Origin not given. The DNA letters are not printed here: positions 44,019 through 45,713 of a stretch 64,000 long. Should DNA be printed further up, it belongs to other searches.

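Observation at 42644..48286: Uncharacterised five-gene locus: Cas4-like nuclease, REase-like coiled-coil protein with HD-GYP, and divergent paired GTPases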

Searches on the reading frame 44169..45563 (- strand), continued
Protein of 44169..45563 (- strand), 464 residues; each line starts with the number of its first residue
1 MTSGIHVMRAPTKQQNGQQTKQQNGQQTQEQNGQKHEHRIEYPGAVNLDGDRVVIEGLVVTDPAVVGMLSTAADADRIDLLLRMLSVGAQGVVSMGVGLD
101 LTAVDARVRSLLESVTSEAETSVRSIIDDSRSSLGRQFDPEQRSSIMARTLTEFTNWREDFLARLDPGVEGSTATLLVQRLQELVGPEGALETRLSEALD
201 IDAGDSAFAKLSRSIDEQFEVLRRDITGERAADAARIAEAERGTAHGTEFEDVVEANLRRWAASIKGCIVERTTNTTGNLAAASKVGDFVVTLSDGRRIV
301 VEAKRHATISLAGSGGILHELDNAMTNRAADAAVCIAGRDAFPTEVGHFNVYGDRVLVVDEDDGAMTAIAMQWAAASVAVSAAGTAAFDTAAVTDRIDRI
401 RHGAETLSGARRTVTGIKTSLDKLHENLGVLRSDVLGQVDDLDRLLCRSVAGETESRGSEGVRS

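Call 35: get_annotated_region(hit=H2, flank=8000)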
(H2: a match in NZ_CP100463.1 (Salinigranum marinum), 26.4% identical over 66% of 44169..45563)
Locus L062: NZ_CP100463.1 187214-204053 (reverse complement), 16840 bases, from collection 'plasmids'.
description: Salinigranum marinum strain ZS-10 plasmid unnamed2, complete sequence
organism: Salinigranum marinum (NCBI taxid 1515595)
taxonomy: Archaea; Euryarchaeota; Halobacteria; Halobacteriales; Haloferacaceae; Salinigranum; Salinigranum marinum
host: -; source: cell culture,Saline soil; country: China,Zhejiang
typing (MOB-suite, as given by PLSDB): non-mobilizable
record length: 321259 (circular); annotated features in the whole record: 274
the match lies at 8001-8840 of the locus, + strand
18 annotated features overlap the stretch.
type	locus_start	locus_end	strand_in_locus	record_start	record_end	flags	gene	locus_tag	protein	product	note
CDS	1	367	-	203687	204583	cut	-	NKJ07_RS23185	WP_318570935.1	alpha/beta hydrolase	-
CDS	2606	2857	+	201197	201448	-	-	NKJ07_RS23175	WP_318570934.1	hypothetical protein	-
CDS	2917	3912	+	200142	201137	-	-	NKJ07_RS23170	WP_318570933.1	hypothetical protein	-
CDS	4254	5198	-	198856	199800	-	-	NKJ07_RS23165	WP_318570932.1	transcription initiation factor IIB family protein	-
CDS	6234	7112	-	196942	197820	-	-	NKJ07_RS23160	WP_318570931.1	DUF429 domain-containing protein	-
CDS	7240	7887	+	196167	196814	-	-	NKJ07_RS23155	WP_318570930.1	hypothetical protein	-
CDS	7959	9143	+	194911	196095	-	-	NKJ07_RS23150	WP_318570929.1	hypothetical protein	-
CDS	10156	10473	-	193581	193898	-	-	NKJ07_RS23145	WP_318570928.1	helix-turn-helix domain-containing protein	-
CDS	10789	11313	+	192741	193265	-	-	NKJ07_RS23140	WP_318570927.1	hypothetical protein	-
CDS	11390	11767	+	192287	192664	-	-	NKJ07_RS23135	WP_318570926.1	hypothetical protein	-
CDS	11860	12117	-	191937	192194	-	-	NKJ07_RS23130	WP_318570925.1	ribbon-helix-helix domain-containing protein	-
CDS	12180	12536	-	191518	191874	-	-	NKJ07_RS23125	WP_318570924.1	hypothetical protein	-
CDS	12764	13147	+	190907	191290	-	-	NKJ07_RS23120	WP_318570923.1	hypothetical protein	-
CDS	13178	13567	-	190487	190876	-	-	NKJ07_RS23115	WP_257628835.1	CopG family ribbon-helix-helix protein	-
CDS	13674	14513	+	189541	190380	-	-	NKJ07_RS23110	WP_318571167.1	hypothetical protein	-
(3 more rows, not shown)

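Call 41: search_protein_families(library=pfam, proteins=[L061:7959-9146:+, L062:7959-9143:+, L061:2430-5003:+, L061:5000-7912:+, L061:9623-11452:+, L061:11484-11912:+, L062:7240-7887:+, L062:6234-7112:-], max_evalue=0.01)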
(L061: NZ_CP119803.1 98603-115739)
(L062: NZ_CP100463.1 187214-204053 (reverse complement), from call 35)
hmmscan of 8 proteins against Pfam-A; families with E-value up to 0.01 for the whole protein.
L061:7959-9146:+ (395 aa): 2 families
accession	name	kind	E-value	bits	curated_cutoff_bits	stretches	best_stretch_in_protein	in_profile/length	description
PF07889.17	DUF1664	-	0.0038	17.7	34.6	0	333-375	83-122/124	Protein of unknown function (DUF1664)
PF04471.18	Mrr_cat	-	0.0099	16.4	21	0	217-270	31-85/115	Restriction endonuclease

L062:7959-9143:+ (394 aa): 0 families

L061:2430-5003:+ (857 aa): 1 family
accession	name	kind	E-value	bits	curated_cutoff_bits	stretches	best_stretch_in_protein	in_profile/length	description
PF12705.13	PDDEXK_1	-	3.5e-12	47.2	22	1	480-685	1-189/247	PD-(D/E)XK nuclease superfamily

L061:5000-7912:+ (970 aa): 7 families
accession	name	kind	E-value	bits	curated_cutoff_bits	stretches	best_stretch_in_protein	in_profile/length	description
PF00580.27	UvrD-helicase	-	3.1e-46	158.7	23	1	7-359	2-269/271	UvrD/REP helicase N-terminal domain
PF13361.12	UvrD_C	-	2.8e-26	93.2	25.6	2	638-754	273-347/350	UvrD-like helicase C-terminal domain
PF13245.12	AAA_19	-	6.6e-17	62.4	25.1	1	18-345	11-133/134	AAA domain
PF13538.12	UvrD_C_2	-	2.7e-10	40.4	27.4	1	732-751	31-50/52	UvrD-like helicase C-terminal domain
PF12705.13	PDDEXK_1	-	5.4e-09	36.8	22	1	859-943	100-198/247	PD-(D/E)XK nuclease superfamily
PF13604.12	AAA_30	-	0.00047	20.4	27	0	11-70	11-66/191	AAA domain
PF01443.25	Viral_helicase1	-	0.0024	18.2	21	0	733-752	207-226/228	Viral superfamily 1 RNA helicase core domain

L061:9623-11452:+ (609 aa): 2 families
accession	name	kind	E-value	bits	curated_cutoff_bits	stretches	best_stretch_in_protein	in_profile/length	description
PF13576.12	Pentapeptide_3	-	4.6e-32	110.4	27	4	347-395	1-48/48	Pentapeptide repeats (9 copies)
PF04519.19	Bactofilin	-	0.0052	17.5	27.9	0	143-196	32-85/98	Polymer-forming cytoskeletal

L061:11484-11912:+ (142 aa): 3 families
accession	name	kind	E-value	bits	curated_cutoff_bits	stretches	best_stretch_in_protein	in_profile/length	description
PF13328.12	HD_4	-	1.2e-07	32.1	27.2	1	7-92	1-85/156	HD domain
PF18598.6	TetR_C_36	-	0.0036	17.7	33.7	1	42-118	4-78/111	Tetracyclin repressor-like, C-terminal domain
PF24434.1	DUF7557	-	0.0092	15.8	25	0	67-91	7-30/45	Family of unknown function (DUF7557)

L062:7240-7887:+ (215 aa): 0 families

L062:6234-7112:- (292 aa): 1 family
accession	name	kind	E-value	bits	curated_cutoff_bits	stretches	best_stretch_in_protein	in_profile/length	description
PF04250.19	DUF429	-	1.2e-46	159.5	23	1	31-273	1-212/214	Protein of unknown function (DUF429)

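Call 44: get_annotated_region(hit=H3, flank=8000)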
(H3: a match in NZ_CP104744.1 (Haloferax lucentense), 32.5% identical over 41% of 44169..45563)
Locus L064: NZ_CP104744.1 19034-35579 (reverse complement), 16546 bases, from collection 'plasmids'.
description: Haloferax lucentense strain SVX82 plasmid pSVX82-3, complete sequence
organism: Haloferax lucentense (NCBI taxid 2254)
taxonomy: Archaea; Euryarchaeota; Halobacteria; Halobacteriales; Haloferacaceae; Haloferax; Haloferax lucentense
host: -; source: -; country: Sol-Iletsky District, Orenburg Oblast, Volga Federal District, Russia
typing (MOB-suite, as given by PLSDB): non-mobilizable; mating-pair formation MPF_T
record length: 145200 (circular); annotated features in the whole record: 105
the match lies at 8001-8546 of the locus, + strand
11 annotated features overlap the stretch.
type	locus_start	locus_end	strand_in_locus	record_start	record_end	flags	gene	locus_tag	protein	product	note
CDS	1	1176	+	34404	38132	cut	-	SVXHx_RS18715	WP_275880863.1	UvrD-helicase domain-containing protein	-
CDS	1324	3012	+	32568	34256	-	-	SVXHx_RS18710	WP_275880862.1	AAA family ATPase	-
CDS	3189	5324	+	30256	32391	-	-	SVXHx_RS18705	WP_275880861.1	VWA domain-containing protein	-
CDS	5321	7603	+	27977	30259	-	-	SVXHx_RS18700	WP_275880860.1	MBL fold metallo-hydrolase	-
CDS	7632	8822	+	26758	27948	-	-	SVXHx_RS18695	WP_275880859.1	hypothetical protein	-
CDS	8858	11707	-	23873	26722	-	-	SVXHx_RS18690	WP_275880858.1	DEAD/DEAH box helicase family protein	-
CDS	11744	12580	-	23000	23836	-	-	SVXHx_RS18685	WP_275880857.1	hypothetical protein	-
CDS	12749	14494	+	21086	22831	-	-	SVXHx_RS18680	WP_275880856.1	SNF2-related protein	-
CDS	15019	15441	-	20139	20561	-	-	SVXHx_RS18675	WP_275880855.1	hypothetical protein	-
CDS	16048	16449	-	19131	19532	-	-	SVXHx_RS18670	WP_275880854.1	hypothetical protein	-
CDS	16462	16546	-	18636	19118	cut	-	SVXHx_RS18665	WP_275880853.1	hypothetical protein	-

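Call 54: search_protein_representatives(alignment_id=A1)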
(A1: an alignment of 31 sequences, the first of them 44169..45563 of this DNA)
Query: 31 sequences, 432 profile positions. Proteins with E-value up to 0.001 (for the whole library): 2119; up to 1e-10: 1337; up to 1e-30: 238. The best 150 are listed.
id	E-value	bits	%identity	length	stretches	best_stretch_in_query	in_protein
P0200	2.5e-154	530.5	-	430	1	23-422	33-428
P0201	1.0e-151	521.9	-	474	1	15-423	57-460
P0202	7.6e-150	515.8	-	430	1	18-424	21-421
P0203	2.9e-149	513.9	-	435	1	11-422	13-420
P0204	9.3e-149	512.2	-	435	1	13-425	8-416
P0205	4.4e-148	509.9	-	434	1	16-422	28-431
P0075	1.0e-147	508.7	-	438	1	14-424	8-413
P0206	1.7e-147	508.1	-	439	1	15-424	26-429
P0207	7.0e-142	489.5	-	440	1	2-424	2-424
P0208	1.7e-140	485.0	-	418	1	18-426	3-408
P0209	5.0e-140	483.4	-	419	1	18-422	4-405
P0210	7.7e-140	482.8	-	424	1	11-424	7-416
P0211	9.2e-140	482.5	-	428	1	14-422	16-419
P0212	2.0e-139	481.4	-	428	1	13-426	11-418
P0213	3.2e-136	470.9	-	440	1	12-424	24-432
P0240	2.0e-60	221.1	-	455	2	84-424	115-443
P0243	3.6e-58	213.7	-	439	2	80-417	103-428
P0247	3.4e-53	197.3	-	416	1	17-421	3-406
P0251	4.2e-47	177.2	-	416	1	22-419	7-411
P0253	1.8e-46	175.2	-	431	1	12-423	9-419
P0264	5.9e-44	166.9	-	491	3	121-424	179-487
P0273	1.0e-41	159.5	-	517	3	133-420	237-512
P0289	5.7e-40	153.7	-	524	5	157-419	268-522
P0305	1.6e-38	149.0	-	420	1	1-423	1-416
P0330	4.2e-36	141.0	-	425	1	18-426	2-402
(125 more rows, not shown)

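Call 55: search_protein_families(library=pfam, proteins=[P0240, P0243, P0247, P0251, P0253, P0264, P0273, P0289, P0305, P0330], max_evalue=0.01)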
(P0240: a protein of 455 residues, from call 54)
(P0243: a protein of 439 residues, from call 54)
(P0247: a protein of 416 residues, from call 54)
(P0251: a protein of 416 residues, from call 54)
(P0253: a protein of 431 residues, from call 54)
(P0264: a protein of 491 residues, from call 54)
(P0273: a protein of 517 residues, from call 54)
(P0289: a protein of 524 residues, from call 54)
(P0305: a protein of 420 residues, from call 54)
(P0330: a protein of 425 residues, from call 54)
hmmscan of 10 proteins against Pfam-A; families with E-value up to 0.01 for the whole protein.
P0240 (455 aa): 2 families
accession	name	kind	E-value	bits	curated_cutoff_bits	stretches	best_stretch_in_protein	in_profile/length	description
PF06419.17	COG6_N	-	0.0024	18.4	27.4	1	380-440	16-76/114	Conserved oligomeric complex COG6, N-terminal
PF12352.13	V-SNARE_C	-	0.0037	18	27.1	1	389-424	18-53/66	Snare region anchored in the vesicle membrane C-terminus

P0243 (439 aa): 0 families

P0247 (416 aa): 0 families

P0251 (416 aa): 2 families
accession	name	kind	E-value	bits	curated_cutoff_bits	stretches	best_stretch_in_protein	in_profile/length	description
PF09903.14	DUF2130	-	3.9e-08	33.3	26.7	1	180-405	4-227/255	Uncharacterized protein conserved in bacteria (DUF2130)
PF09763.15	Sec3_CC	-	0.0001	22.6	27.1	1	353-403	35-82/133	Exocyst complex component Sec3, coiled-coil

P0253 (431 aa): 0 families

P0264 (491 aa): 0 families

P0273 (517 aa): 1 family
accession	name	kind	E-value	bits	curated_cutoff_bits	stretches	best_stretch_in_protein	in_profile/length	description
PF03048.19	Herpes_UL92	-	0.0081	16.4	21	0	124-186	63-125/191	UL92 family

P0289 (524 aa): 0 families

P0305 (420 aa): 1 family
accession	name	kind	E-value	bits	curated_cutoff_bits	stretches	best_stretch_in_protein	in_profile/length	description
PF09903.14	DUF2130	-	0.0045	16.8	26.7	1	182-317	9-141/255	Uncharacterized protein conserved in bacteria (DUF2130)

P0330 (425 aa): 0 families

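Call 57: find_homologous_proteins(query=P0240)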
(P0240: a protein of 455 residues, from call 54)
Query P0240 (455 aa): 1 proteins with E <= 0.001 among 8000 candidates.
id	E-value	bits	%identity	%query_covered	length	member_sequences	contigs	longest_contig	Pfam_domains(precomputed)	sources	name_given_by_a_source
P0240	3.3e-293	990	100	100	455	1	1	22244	-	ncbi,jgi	-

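Call 58: find_encoding_contigs(protein=P0240, flank=10000, max_places=2)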
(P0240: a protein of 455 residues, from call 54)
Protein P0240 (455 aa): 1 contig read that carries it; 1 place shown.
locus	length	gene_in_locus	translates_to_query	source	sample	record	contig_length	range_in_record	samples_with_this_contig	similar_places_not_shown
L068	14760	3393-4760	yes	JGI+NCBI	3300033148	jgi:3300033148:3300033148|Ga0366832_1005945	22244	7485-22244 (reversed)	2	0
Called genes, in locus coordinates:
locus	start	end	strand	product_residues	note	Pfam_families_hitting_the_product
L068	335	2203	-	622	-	-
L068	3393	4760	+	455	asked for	-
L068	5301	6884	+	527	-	PF05697:Trigger_N, PF05698:Trigger_C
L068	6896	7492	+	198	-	PF00574:CLP_protease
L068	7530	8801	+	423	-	PF06689:zf-C4_ClpX, PF00493:MCM (weak), PF01078:Mg_chelatase (faint), PF00004:AAA, PF07724:AAA_2, PF07728:AAA_5 (faint), PF10431:ClpB_D2-small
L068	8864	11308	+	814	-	PF02190:LON_substr_bdg, PF00004:AAA, PF07728:AAA_5, PF22667:Lon_lid, PF05362:Lon_C, PF13541:ChlI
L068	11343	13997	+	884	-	PF00133:tRNA-synt_1, PF09334:tRNA-synt_1g, PF13603:tRNA-synt_1_2, PF09334:tRNA-synt_1g, PF08264:Anticodon_1, PF10458:Val_tRNA-synt_C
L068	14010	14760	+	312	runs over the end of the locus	-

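Call 76: search_protein_families(library=pfam, proteins=[L068:335-2203:-], max_evalue=0.01)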
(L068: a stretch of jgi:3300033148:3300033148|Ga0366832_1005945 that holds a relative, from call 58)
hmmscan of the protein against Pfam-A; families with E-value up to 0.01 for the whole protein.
L068:335-2203:- (622 aa): 0 families

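Call 88: search_protein_families(library=phrogs, proteins=[window:44169-45563:-], max_evalue=0.01)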
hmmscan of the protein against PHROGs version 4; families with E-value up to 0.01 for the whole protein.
window:44169-45563:- (464 aa): 0 families

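Call 89: search_dna_similar(query=window:44169-45563:-, collection=phages, mode=protein, max_evalue=0.01)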
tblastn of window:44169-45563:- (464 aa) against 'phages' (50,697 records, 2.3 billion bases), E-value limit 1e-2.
No match.
